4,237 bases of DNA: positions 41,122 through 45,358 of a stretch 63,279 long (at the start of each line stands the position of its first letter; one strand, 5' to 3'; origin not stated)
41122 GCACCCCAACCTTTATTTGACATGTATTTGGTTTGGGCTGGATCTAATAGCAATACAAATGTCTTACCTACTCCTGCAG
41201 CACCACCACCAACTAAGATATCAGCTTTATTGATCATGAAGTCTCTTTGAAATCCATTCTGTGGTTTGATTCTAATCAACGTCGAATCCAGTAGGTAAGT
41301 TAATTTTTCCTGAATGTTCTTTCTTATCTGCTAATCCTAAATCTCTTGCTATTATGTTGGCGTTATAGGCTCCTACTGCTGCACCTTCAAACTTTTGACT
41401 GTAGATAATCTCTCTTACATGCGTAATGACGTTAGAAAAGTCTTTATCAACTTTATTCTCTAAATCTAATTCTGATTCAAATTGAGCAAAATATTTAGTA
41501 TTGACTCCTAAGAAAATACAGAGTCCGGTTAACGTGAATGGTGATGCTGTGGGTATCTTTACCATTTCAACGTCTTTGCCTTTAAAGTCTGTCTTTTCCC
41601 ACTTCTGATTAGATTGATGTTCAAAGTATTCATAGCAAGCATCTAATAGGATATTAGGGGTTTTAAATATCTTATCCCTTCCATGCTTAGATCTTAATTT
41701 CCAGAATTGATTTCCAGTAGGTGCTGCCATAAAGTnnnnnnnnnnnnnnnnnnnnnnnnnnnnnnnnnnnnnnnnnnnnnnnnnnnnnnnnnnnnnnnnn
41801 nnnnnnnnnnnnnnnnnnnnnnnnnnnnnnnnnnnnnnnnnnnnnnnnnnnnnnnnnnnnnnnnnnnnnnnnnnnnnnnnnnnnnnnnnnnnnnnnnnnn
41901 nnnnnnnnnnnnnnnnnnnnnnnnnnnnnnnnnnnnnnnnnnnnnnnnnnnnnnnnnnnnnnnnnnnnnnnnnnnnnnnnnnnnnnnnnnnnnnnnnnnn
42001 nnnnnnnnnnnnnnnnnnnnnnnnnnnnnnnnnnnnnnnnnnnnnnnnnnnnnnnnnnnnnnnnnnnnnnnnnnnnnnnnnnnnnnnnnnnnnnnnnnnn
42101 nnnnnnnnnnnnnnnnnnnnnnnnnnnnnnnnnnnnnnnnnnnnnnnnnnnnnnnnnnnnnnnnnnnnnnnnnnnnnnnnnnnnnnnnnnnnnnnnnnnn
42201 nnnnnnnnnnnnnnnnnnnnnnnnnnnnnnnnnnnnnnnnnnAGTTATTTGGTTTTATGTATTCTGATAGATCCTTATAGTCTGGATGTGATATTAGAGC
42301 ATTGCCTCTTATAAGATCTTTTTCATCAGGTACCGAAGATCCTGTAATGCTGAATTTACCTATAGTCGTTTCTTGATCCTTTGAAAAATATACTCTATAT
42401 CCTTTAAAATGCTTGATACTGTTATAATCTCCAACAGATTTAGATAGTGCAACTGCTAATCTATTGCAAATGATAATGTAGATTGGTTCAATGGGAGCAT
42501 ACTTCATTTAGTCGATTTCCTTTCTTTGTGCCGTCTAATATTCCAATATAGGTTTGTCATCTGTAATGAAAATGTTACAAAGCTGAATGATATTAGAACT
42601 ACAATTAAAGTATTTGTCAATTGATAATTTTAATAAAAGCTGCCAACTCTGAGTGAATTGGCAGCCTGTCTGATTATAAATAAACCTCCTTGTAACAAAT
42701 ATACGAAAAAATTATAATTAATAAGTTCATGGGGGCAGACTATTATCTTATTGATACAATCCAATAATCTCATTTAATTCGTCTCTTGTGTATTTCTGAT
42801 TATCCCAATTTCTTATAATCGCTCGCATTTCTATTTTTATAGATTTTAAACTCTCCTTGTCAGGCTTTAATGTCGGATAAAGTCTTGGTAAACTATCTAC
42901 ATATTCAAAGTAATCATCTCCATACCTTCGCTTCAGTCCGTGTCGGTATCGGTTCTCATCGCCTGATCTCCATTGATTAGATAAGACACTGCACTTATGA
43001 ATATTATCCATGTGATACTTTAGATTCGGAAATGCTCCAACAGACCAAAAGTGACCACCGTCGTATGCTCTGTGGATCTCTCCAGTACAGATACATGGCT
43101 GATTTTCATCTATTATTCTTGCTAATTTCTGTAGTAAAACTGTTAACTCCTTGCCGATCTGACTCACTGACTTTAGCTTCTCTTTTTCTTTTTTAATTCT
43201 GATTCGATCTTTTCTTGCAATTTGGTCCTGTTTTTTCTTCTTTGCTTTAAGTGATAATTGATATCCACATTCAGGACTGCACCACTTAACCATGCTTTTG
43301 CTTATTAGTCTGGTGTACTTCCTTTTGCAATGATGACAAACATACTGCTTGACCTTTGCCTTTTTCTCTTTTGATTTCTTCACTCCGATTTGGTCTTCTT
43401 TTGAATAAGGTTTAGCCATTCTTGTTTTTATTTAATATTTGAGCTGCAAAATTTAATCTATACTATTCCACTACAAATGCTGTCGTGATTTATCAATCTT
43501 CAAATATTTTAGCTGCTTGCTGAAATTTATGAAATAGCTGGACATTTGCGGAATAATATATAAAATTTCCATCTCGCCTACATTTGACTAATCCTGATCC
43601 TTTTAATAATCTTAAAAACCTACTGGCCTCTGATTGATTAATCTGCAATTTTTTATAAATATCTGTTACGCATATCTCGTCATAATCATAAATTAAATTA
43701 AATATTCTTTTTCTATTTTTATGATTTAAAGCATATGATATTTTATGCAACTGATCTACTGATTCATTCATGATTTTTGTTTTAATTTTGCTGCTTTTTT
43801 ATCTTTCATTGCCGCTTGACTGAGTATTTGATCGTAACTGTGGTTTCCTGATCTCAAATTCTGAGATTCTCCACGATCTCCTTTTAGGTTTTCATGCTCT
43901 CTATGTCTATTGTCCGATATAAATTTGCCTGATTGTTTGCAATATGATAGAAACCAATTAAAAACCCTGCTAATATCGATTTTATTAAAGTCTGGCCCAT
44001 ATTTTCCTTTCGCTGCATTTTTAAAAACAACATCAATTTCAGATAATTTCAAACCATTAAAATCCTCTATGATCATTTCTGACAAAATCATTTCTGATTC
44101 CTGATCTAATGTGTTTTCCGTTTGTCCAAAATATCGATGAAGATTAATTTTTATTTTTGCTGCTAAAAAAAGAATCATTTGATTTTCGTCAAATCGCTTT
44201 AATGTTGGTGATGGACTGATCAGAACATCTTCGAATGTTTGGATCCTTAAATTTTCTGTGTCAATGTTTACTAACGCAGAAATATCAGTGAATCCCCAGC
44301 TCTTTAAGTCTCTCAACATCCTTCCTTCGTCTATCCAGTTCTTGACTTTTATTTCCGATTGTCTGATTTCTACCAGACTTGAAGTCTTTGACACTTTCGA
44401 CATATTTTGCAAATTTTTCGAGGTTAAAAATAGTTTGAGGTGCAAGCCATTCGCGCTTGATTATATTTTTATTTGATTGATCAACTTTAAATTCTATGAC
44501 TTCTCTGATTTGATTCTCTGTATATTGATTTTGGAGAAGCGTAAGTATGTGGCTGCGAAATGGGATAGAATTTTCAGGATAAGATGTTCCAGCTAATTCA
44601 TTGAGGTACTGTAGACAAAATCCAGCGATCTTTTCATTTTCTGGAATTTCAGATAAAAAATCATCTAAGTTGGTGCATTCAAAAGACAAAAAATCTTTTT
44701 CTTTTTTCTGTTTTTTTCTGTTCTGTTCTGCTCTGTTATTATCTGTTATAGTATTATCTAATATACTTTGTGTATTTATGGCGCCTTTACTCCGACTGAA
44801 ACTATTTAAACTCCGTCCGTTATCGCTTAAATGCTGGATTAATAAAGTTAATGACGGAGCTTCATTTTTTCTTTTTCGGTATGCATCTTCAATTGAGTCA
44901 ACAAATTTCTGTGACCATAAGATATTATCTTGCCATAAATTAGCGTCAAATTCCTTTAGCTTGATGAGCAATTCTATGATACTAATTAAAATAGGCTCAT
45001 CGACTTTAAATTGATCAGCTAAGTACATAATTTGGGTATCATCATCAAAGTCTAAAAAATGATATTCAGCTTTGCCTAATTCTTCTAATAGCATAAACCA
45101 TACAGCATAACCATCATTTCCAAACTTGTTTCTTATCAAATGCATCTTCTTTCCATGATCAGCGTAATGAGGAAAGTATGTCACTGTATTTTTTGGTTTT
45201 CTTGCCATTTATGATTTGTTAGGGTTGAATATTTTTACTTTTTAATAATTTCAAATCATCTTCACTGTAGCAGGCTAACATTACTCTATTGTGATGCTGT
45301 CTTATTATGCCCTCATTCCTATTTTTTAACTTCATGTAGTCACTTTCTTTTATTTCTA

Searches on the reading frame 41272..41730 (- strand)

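Call 88: search_protein_families(library=phrogs, proteins=[window:41272-41730:-], max_evalue=0.001)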
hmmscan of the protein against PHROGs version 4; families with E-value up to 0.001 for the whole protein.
window:41272-41730:- (152 aa): 1 family
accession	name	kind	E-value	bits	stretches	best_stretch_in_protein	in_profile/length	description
phrog_606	-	head and packaging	8.9e-43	147.2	1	1-140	3-137/167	terminase small subunit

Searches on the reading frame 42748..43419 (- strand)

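Call 10: search_protein_families(library=phrogs, proteins=[window:42748-43419:-], max_evalue=0.001)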
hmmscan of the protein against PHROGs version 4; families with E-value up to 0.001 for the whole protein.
window:42748-43419:- (223 aa): 3 families
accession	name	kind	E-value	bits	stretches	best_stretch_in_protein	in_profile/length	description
phrog_171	-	DNA, RNA and nucleotide metabolism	1.9e-40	140.8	1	13-216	26-232/452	NinG/ Rap DNA junction specific endonuclease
phrog_12986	-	unknown function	5.3e-17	63.2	1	21-142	2-128/130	-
phrog_5034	-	DNA, RNA and nucleotide metabolism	8.5e-17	62.6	1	77-206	3-131/138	NinG/ Rap DNA junction specific endonuclease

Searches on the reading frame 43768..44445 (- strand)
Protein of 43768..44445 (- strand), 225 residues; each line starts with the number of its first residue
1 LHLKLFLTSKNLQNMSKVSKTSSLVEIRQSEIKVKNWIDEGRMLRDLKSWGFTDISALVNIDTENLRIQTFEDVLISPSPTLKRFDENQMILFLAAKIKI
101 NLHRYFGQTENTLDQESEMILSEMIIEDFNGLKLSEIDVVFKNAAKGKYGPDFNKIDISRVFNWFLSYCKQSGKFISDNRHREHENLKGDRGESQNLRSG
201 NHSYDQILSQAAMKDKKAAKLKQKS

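Call 10: search_protein_families(library=phrogs, proteins=[window:43768-44445:-], max_evalue=0.001)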
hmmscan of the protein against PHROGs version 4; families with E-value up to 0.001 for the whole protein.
window:43768-44445:- (225 aa): 1 family
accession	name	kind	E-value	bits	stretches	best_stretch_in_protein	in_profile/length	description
phrog_35728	-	unknown function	5.3e-12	46.7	1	65-221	30-188/229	-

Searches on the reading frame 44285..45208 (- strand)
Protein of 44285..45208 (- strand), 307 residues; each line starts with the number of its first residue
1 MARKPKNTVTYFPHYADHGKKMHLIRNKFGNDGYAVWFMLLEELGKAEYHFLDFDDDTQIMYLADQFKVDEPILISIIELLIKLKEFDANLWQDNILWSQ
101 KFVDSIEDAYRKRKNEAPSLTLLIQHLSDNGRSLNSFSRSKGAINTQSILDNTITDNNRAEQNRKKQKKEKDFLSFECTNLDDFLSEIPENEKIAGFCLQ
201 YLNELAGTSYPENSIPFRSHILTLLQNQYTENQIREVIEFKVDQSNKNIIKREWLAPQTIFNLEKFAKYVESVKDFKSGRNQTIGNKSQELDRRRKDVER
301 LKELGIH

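Call 10: search_protein_families(library=phrogs, proteins=[window:44285-45208:-], max_evalue=0.001)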
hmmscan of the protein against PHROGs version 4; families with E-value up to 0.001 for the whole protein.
window:44285-45208:- (307 aa): 7 families
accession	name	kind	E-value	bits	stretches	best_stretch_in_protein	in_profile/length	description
phrog_2562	-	DNA, RNA and nucleotide metabolism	2.8e-29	103.7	1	1-251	1-242/290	replication initiation protein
phrog_20981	-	unknown function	3.2e-13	51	1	10-284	2-265/293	-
phrog_428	-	DNA, RNA and nucleotide metabolism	1.1e-09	38.9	1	145-281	206-320/455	replication initiation protein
phrog_20437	-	DNA, RNA and nucleotide metabolism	3e-07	31.2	1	1-169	1-173/212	DNA replication initiation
phrog_24189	-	unknown function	3.2e-05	25.1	1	8-68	15-77/151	-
phrog_20827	-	unknown function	0.00014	22.7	1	200-284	90-173/252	-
phrog_22793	-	unknown function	0.0002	22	1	197-284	61-148/177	-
